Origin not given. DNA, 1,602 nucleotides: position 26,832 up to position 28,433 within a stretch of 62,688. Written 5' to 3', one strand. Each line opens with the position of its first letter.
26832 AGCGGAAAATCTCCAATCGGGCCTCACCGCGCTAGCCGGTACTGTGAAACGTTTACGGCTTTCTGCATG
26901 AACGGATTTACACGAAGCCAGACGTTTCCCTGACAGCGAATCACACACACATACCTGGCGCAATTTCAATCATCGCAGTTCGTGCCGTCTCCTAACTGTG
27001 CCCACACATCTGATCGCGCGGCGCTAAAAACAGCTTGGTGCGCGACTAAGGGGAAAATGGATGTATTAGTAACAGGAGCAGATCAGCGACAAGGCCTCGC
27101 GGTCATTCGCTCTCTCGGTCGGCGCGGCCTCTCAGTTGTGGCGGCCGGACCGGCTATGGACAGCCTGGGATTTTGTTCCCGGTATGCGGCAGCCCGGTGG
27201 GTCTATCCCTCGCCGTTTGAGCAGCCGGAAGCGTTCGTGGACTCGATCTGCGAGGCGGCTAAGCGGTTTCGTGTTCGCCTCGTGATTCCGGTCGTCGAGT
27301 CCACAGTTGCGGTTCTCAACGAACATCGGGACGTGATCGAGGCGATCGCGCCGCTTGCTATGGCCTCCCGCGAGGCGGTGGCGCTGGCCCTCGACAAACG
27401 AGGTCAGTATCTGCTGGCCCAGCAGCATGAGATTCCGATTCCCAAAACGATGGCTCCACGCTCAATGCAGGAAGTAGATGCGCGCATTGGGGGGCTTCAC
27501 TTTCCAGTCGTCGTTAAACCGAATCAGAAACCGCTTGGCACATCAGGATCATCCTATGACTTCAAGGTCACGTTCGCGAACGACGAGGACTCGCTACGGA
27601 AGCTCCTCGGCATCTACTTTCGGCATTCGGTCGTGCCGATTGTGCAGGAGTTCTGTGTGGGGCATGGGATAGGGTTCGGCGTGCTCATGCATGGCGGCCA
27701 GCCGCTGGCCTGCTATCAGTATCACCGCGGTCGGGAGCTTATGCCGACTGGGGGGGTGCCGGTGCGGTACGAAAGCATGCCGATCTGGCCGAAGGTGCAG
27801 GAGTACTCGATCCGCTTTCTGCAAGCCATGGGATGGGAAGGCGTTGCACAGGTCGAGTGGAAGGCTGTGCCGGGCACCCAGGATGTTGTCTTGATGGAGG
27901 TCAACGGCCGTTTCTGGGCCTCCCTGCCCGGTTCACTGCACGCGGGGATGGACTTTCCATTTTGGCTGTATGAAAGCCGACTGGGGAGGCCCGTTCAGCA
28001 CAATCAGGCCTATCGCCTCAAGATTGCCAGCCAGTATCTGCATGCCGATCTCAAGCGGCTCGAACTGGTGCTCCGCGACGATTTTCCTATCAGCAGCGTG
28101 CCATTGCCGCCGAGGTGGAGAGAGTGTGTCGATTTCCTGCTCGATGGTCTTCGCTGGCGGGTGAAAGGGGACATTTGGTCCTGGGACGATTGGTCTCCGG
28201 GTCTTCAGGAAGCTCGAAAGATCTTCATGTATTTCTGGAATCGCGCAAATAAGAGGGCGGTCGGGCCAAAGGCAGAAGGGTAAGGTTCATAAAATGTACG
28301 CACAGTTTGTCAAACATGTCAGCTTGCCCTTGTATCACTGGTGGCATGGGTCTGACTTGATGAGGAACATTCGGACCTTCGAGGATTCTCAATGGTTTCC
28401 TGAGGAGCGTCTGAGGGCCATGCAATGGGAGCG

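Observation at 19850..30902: Eleven-kb amino-acid/carboxylate ligation island: three ATP-grasp enzymes, CapA-like, CapK-like, FemAB-like and toroid protein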

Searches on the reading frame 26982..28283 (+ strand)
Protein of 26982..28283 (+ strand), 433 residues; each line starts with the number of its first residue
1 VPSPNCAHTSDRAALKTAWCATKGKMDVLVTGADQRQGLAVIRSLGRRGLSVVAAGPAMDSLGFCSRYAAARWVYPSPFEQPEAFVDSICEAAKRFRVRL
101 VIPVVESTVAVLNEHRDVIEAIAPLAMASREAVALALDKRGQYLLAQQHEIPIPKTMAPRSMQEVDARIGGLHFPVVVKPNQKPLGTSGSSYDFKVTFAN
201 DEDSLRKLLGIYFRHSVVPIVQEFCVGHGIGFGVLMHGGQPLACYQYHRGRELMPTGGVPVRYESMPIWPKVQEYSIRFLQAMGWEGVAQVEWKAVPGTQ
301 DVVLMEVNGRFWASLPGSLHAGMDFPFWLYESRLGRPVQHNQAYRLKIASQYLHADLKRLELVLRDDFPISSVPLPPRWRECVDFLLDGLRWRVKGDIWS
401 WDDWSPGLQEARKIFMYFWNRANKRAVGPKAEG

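Call 4: search_protein_families(library=pfam, proteins=[window:26982-28283:+], max_evalue=0.01)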
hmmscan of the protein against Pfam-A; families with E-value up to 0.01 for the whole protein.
window:26982-28283:+ (433 aa): 1 family
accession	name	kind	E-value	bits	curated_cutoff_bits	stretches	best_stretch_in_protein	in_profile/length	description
PF15632.11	ATPgrasp_Ter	-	0.00044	20.5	29.1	1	272-348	49-123/131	ATP-grasp in the biosynthetic pathway with Ter operon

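Call 5: search_protein_families(library=ncbifam, proteins=[window:26982-28283:+], max_evalue=0.01)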
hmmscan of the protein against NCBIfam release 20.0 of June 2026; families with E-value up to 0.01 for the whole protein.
window:26982-28283:+ (433 aa): 14 families
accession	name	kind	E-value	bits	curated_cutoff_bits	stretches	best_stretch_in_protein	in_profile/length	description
NF009402.0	PRK12767.1-1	equivalog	1.4e-16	60.2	218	1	25-326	2-291/329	carbamoyl phosphate synthase-like protein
NF009405.0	PRK12767.1-4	equivalog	2.1e-14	53.2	390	1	26-336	1-291/320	carbamoyl phosphate synthase-like protein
NF009406.0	PRK12767.1-5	equivalog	2.4e-11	43.3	271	1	73-330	47-290/327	carbamoyl phosphate synthase-like protein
NF005315.0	PRK06849.1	equivalog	1.6e-10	40.6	406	1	24-287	3-253/389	hypothetical protein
NF009403.0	PRK12767.1-2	equivalog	1.4e-08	34.3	286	1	83-229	51-188/342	carbamoyl phosphate synthase-like protein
NF009404.0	PRK12767.1-3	equivalog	6.6e-08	31.8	316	1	73-182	45-155/344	carbamoyl phosphate synthase-like protein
NF002378.0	PRK01372.1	subfamily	3.2e-06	26.1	243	1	131-248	93-209/305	D-alanine--D-alanine ligase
TIGR02144.1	LysX_arch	equivalog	3.6e-05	23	275.6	1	118-288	67-233/281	lysine biosynthesis protein LysX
TIGR00768.1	rimK_fam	subfamily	3.7e-05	23.2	143.4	1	127-247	76-193/276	RimK family alpha-L-glutamate ligase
TIGR01205.1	D_ala_D_alaTIGR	subfamily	4.1e-05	22.7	245.65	1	130-237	98-203/318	D-alanine--D-alanine ligase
NF002563.0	PRK02186.1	subfamily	6.8e-05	21.3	625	1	125-310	94-276/890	argininosuccinate lyase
TIGR02068.2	cya_phycin_syn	equivalog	0.00027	19.1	850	1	126-183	201-258/862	cyanophycin synthetase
NF000372.1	D_ala_D_lac_VanI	exception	0.0012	18.3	700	1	100-234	93-219/341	D-alanine--(R)-lactate ligase VanI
NF000032.1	D_ala_D_ser_VanL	exception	0.0094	15.2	750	0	94-235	90-228/349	D-alanine--D-serine ligase VanL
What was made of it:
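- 27057..28283 (+): g7: third ATP-grasp ligase, a distant paralogue of g1. The ORF can start at 26982. NCBIfam PRK12767-like 1.4e-16 (call 5).
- Checked: g7, 26982/27057-28283: ATP-grasp, PRK12767-like, 1.4e-16 (call 5).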

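Call 13: find_homologous_proteins(query=window:26982-28283:+, max_evalue=1e-10)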
Query window:26982-28283:+ (433 aa): 404 proteins with E <= 1e-10 among 8000 candidates; the best 120 are listed.
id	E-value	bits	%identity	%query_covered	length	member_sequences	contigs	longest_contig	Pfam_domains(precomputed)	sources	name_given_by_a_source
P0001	7.7e-269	910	96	94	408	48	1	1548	-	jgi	jgi:predicted ATP-grasp superfamily ATP-dependent carboligase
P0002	3.2e-240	816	85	94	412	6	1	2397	-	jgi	jgi:predicted ATP-grasp superfamily ATP-dependent carboligase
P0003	3.4e-240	816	86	94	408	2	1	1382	-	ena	-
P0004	2.5e-238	810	85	94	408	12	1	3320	-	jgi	jgi:predicted ATP-grasp superfamily ATP-dependent carboligase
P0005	6.2e-238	808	86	94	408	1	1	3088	-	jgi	-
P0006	6.3e-231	785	83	94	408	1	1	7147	-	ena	-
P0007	2.0e-227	774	80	94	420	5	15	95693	-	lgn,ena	-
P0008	2.9e-224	763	78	94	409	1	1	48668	-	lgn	-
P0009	1.1e-217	742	79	94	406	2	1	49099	-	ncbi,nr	ncbi:MAG: hypothetical protein CAF45_016170 [Nitrospira sp. CG24E]|nr:MAG: hypothetical protein CAF4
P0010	5.7e-212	723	76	94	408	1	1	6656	-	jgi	jgi:predicted ATP-grasp superfamily ATP-dependent carboligase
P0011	5.5e-211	720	76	94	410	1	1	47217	-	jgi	jgi:predicted ATP-grasp superfamily ATP-dependent carboligase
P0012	1.3e-206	705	76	94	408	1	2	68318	-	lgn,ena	-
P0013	6.7e-200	683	73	94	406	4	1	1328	-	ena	-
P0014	1.5e-182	626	74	82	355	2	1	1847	-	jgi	jgi:predicted ATP-grasp superfamily ATP-dependent carboligase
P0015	3.8e-160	552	61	92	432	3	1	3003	-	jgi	jgi:predicted ATP-grasp superfamily ATP-dependent carboligase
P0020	3.8e-148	513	59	93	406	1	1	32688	PF15632.12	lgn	-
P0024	2.9e-137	477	55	90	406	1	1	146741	-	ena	-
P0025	5.6e-136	472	53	93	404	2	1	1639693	-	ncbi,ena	-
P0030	5.4e-124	433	53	93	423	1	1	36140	-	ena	-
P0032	4.3e-80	288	42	92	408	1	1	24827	PF15632.12,PF13549.12,PF02786.23,PF21360.4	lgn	-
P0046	8.2e-71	258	40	93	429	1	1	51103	-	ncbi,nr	ncbi:MAG: hypothetical protein SCH98_10745 [Deferrisomatales bacterium]|nr:hypothetical protein [Def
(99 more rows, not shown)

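Call 14: find_encoding_contigs(protein=P0025, flank=10000, max_places=2)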
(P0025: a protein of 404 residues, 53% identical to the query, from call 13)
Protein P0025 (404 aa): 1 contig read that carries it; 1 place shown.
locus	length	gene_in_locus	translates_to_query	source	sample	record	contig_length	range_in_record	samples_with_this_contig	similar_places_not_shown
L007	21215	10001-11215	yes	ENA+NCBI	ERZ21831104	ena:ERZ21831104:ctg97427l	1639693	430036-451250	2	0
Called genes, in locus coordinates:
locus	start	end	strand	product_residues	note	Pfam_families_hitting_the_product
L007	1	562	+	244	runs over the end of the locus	PF04029:2-ph_phosp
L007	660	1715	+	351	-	PF07478:Dala_Dala_lig_C (weak)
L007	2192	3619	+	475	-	PF03062:MBOAT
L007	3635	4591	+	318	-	-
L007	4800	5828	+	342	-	PF13480:Acetyltransf_6, PF02388:FemAB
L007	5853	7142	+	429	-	PF02786:CPSase_L_D2 (faint), PF13549:ATP-grasp_5 (weak)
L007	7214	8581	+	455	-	PF09861:Lar_N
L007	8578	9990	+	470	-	PF13579:Glyco_trans_4_4, PF13439:Glyco_transf_4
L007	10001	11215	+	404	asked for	-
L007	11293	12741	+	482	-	PF27533:CapK_C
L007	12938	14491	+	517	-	-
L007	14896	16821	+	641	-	PF13522:GATase_6, PF13537:GATase_7, PF00733:Asn_synthase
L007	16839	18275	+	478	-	PF01943:Polysacc_synt, PF13440:Polysacc_synt_3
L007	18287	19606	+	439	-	PF04932:Wzy_C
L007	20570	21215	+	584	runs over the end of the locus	PF14099:Polysacc_lyase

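Call 15: find_encoding_contigs(protein=P0024, flank=10000, max_places=2)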
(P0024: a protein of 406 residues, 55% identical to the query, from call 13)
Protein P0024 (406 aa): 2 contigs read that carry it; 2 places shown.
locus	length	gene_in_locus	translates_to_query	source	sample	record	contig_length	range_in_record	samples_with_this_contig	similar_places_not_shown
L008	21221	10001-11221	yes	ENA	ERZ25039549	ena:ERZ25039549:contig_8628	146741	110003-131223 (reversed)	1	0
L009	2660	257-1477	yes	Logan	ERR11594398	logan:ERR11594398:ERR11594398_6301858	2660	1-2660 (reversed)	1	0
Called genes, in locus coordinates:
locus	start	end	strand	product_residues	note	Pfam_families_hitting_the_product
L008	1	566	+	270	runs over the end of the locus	PF02679:ComA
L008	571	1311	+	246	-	PF04029:2-ph_phosp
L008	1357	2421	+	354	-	-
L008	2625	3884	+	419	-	PF03062:MBOAT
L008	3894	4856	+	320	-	-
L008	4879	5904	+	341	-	PF13480:Acetyltransf_6, PF02388:FemAB (weak)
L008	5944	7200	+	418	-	PF02786:CPSase_L_D2 (faint)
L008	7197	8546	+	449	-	PF09861:Lar_N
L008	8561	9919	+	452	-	PF13579:Glyco_trans_4_4, PF13439:Glyco_transf_4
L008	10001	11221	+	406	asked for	-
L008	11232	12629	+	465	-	PF27533:CapK_C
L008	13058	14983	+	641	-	PF13522:GATase_6, PF13537:GATase_7, PF00733:Asn_synthase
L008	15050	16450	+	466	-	PF01943:Polysacc_synt, PF13440:Polysacc_synt_3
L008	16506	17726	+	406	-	PF04932:Wzy_C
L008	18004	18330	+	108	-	-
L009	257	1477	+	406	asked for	-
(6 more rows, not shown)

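Call 16: find_encoding_contigs(protein=P0020, flank=10000, max_places=2)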
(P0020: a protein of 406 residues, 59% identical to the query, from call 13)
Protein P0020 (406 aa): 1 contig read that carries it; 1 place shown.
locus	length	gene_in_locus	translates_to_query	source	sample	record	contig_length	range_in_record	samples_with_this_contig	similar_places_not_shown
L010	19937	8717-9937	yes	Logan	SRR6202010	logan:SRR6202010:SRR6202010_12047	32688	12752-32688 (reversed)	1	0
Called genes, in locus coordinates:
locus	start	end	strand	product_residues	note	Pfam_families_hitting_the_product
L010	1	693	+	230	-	?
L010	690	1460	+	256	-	PF04029:2-ph_phosp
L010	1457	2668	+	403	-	-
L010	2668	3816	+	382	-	PF01757:Acyl_transf_3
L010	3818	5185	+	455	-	PF09861:Lar_N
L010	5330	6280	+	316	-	-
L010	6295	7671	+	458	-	PF13579:Glyco_trans_4_4, PF13439:Glyco_transf_4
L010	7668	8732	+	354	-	PF13480:Acetyltransf_6, PF02388:FemAB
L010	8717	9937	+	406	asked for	PF15632:ATPgrasp_Ter (faint)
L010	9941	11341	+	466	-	PF27533:CapK_C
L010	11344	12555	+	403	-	PF09492:Pec_lyase (faint), PF13243:SQHop_cyclase_C, PF06662:C5-epim_C (faint)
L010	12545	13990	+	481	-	PF01943:Polysacc_synt, PF13440:Polysacc_synt_3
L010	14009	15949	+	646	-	PF13522:GATase_6, PF13537:GATase_7, PF00733:Asn_synthase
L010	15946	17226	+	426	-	PF04932:Wzy_C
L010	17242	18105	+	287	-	PF03966:Trm112p (weak), PF01209:Ubie_methyltran, PF13489:Methyltransf_23, PF08241:Methyltransf_11, PF08242:Methyltransf_12, PF13649:Methyltransf_25, PF13847:Methyltransf_31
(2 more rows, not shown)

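Call 20: find_related_loci(query=A1, collection=genome_contigs, flank=10000)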
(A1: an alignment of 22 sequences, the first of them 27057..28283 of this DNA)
Query A1 (408 aa) in genome_contigs; peptide patterns used: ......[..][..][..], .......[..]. (x = any residue, [..] = any of these).
57 stretches matched a pattern; 14 encode a relative of the query (tblastn E <= 1e-3); 14 distinct loci.
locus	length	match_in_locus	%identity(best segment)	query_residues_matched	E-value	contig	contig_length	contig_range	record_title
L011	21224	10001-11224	95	1-408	0e+0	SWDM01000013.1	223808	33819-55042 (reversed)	MAG: Nitrospira sp. isolate RSF3 Nitrospira_sp_RSF3_13, whole genome shotgun sequence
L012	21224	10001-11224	79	1-408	0e+0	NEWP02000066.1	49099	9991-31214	MAG: Nitrospira sp. CG24E Nitrospira_sp_RSF136_CG24_E_66, whole genome shotgun sequence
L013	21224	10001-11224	90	1-408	0e+0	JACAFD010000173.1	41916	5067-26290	MAG: Nitrospirae bacterium isolate L.E.N.18 k119_336450, whole genome shotgun sequence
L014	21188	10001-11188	54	1-396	1e-139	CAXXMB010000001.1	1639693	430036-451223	MAG: uncultured Desulfatitalea sp. isolate 24a4592a-339c-494a-8bd6-25b06643d142 genome assembly, contig: contig_1, whole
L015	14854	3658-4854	40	2-403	1e-75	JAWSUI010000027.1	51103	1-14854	MAG: Deferrisomatales bacterium isolate B4G8CH4-07 NODE_163_length_51103_cov_10.034399, whole genome shotgun sequence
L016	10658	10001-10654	43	1-217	5e-47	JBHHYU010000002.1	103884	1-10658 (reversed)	MAG: Candidatus Binatia bacterium isolate Maj_2_bin.31 NODE_19_length_103884_cov_11.956043, whole genome shotgun sequenc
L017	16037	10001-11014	32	3-340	4e-46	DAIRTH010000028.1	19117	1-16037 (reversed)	MAG TPA_asm: Syntrophobacteraceae bacterium isolate CTOTU7634 NODE_4679_length_19117_cov_6.718025, whole genome shotgun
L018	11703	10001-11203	31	3-400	6e-45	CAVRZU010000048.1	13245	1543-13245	MAG: uncultured delta proteobacterium isolate MFD04752.bin.2.21 genome assembly, contig: contig_141581, whole genome sho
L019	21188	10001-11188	31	3-408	2e-42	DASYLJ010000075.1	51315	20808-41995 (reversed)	MAG TPA_asm: Candidatus Binatia bacterium isolate SMAG_U4345 k141_1243332, whole genome shotgun sequence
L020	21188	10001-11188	32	3-408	4e-42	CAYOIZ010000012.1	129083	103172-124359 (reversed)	MAG TPA_asm: uncultured Candidatus Binatia bacterium isolate binchicken_co199_112 genome assembly, contig: NODE_183_leng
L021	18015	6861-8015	32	3-396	2e-41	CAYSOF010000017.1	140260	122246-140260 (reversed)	MAG TPA_asm: uncultured Candidatus Binatia bacterium isolate binchicken_co179_115 genome assembly, contig: NODE_556_leng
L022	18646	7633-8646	33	3-340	1e-46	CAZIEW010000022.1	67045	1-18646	MAG TPA_asm: uncultured Syntrophobacteraceae bacterium isolate SRP278314_co1_305 genome assembly, contig: NODE_550_lengt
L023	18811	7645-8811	31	3-399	4e-42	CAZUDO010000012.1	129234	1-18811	MAG TPA_asm: uncultured Candidatus Binatia bacterium isolate binchicken_co165_346 genome assembly, contig: k141_2316646,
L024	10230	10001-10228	51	1-76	7e-17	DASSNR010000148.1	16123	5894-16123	MAG TPA_asm: Gemmatimonadaceae bacterium isolate SMAG_U1230 k141_912458, whole genome shotgun sequence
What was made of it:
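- Tried and rejected: The genome_contigs scan was spent on g7 and returned only 14 loci (call 20).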

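Call 24: search_solved_structures(query=window:27057-28283:+, max_evalue=0.01)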
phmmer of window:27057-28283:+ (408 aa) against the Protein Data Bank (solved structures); distinct sequences matched with E-value up to 0.01: 1.
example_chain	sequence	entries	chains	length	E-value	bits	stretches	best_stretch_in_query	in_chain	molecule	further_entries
2pn1_A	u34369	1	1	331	0.003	20.1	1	50-308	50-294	Carbamoylphosphate synthase large subunit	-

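Call 26: find_encoding_contigs(protein=P0046, flank=10000, max_places=1)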
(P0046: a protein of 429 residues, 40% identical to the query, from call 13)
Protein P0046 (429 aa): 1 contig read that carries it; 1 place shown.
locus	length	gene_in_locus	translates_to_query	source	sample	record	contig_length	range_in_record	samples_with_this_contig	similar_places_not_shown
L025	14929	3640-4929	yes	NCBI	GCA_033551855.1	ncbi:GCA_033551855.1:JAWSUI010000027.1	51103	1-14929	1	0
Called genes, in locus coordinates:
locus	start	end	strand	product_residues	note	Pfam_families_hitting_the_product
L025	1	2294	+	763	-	PF17803:Cadherin_4 (weak), PF05345:He_PIG, PF17963:Big_9, PF17803:Cadherin_4, PF05345:He_PIG, PF17963:Big_9, PF22352:K319L-like_PKD, PF22352:K319L-like_PKD, +7 more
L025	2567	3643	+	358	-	PF13480:Acetyltransf_6, PF02388:FemAB (weak)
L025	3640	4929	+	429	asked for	-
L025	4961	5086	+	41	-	PF03721:UDPG_MGDP_dh_N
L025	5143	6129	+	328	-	-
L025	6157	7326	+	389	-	PF13439:Glyco_transf_4 (weak), PF13579:Glyco_trans_4_4, PF00534:Glycos_transf_1, PF13692:Glyco_trans_1_4, PF13524:Glyco_trans_1_2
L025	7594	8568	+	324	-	PF01073:3Beta_HSD, PF01370:Epimerase, PF02719:Polysacc_synt_2 (faint), PF04321:RmlD_sub_bind, PF05368:NmrA (weak), PF13460:NAD_binding_10, PF16363:GDP_Man_Dehyd, PF07993:NAD_binding_4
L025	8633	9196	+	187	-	PF25084:LbH_EIF2B (faint), PF00132:Hexapep, PF14602:Hexapep_2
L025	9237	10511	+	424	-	PF13439:Glyco_transf_4, PF13579:Glyco_trans_4_4, PF20706:GT4-conflict, PF00534:Glycos_transf_1, PF13692:Glyco_trans_1_4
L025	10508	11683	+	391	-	PF13439:Glyco_transf_4, PF13579:Glyco_trans_4_4, PF20706:GT4-conflict, PF00534:Glycos_transf_1, PF13692:Glyco_trans_1_4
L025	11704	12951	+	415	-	PF13439:Glyco_transf_4, PF13579:Glyco_trans_4_4, PF00534:Glycos_transf_1, PF13692:Glyco_trans_1_4, PF13524:Glyco_trans_1_2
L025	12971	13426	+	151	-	PF01522:Polysacc_deac_1 (weak)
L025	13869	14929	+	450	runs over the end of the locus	PF01943:Polysacc_synt, PF13440:Polysacc_synt_3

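Call 27: find_encoding_contigs(protein=P0030, flank=10000, max_places=1)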
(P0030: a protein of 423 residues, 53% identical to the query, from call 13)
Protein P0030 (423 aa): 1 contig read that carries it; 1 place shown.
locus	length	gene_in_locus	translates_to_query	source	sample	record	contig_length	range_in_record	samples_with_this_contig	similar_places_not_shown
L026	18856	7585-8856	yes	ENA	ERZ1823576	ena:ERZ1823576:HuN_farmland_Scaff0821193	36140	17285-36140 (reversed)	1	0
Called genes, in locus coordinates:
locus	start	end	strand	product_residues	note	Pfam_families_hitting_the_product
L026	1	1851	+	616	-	?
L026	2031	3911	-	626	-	-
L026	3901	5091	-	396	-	PF01075:Glyco_transf_9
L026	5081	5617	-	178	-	PF13489:Methyltransf_23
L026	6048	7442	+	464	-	PF01225:Mur_ligase, PF08245:Mur_ligase_M, PF02875:Mur_ligase_C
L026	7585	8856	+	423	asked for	-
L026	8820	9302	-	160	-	PF11533:AtzH-like (weak), PF13474:SnoaL_3, PF14534:DUF4440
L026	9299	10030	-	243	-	-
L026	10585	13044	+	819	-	PF21305:type_II_gspD_N0, PF03958:Secretin_N, PF00263:Secretin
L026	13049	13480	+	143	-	PF01471:PG_binding_1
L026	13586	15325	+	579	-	PF05157:MshEN, PF00437:T2SSE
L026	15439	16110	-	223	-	PF00834:Ribul_P_3_epim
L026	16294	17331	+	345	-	PF00022:Actin, PF06723:MreB_Mbl, PF11104:PilM_2 (faint), PF00012:HSP70, PF14450:FtsA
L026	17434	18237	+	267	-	PF04085:MreC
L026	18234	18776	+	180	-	-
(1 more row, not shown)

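Call 28: find_encoding_contigs(protein=P0032, flank=10000, max_places=1)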
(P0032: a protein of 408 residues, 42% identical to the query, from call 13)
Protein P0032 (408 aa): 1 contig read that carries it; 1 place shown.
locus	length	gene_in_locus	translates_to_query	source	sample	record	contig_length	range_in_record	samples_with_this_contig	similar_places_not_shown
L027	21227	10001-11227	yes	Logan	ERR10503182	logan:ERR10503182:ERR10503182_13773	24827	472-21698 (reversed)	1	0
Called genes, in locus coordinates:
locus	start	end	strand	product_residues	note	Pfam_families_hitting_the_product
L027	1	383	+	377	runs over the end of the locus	PF07944:Beta-AFase-like_GH127_cat (faint), PF09492:Pec_lyase (faint), PF13243:SQHop_cyclase_C, PF25840:Ulvan_lyase_N, PF05147:LANC_like (faint), PF06662:C5-epim_C (faint)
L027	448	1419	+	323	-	PF13480:Acetyltransf_6 (weak), PF02388:FemAB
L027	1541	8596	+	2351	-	PF05345:He_PIG, PF06439:3keto-disac_hyd, PF05345:He_PIG, PF06439:3keto-disac_hyd, PF05345:He_PIG, PF06439:3keto-disac_hyd, PF05345:He_PIG, PF06439:3keto-disac_hyd, +8 more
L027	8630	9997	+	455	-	PF00501:AMP-binding (weak), PF27533:CapK_C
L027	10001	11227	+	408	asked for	PF21360:PylC-like_N (weak), PF02786:CPSase_L_D2 (faint), PF13549:ATP-grasp_5 (faint), PF15632:ATPgrasp_Ter (weak)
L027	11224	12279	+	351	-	PF01209:Ubie_methyltran, PF13489:Methyltransf_23, PF13847:Methyltransf_31, PF08241:Methyltransf_11, PF08242:Methyltransf_12 (weak), PF13649:Methyltransf_25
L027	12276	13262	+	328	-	-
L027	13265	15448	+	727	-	PF16889:Hepar_II_III_N, PF07940:Hepar_II_III_C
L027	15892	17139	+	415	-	PF04932:Wzy_C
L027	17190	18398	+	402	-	PF13439:Glyco_transf_4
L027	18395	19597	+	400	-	-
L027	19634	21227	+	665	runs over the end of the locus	PF13522:GATase_6, PF13537:GATase_7, PF00733:Asn_synthase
